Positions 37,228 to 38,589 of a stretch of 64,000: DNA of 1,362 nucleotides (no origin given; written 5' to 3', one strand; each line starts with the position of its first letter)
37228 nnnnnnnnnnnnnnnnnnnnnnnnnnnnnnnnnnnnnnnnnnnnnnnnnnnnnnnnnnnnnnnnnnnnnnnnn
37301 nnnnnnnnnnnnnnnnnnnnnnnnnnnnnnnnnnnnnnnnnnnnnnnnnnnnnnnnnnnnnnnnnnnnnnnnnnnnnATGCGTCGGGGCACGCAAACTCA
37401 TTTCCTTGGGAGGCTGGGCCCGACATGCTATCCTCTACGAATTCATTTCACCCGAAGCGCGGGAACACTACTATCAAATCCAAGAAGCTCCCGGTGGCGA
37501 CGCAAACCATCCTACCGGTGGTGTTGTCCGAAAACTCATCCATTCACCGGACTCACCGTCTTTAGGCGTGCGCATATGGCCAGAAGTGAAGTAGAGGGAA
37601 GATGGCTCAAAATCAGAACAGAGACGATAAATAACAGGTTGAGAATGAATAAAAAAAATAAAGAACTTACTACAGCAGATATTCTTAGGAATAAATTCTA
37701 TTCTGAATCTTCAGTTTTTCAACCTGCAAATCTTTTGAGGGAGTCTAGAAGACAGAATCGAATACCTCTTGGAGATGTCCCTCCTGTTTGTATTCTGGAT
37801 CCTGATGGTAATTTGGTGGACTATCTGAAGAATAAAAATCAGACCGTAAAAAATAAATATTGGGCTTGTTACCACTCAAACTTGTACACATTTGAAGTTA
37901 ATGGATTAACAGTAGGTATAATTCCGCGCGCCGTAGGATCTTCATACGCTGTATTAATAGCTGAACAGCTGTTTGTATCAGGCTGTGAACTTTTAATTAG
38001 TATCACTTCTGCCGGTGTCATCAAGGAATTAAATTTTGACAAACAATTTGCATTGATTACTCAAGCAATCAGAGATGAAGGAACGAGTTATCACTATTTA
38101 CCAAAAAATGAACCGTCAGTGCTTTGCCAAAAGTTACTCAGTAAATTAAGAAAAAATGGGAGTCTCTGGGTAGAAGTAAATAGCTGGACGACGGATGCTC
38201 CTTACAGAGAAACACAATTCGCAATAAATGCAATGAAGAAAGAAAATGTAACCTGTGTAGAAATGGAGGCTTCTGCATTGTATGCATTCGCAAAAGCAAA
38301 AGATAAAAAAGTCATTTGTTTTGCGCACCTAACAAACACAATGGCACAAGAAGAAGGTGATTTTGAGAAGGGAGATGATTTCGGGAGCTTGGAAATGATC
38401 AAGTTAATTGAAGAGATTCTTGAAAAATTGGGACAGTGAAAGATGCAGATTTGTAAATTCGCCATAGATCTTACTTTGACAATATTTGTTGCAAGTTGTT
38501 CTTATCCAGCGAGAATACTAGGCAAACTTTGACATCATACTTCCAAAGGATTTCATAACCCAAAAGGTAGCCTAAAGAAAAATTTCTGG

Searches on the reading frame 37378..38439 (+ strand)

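Call 56: search_protein_families(library=pfam, proteins=[window:37378-38439:+], max_evalue=0.01)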
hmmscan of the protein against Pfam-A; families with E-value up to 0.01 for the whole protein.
window:37378-38439:+ (353 aa): 1 family
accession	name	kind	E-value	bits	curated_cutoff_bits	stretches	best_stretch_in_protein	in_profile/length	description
PF01048.26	PNP_UDP_1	-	2.6e-21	76.6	25.1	1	139-333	4-214/233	Phosphorylase superfamily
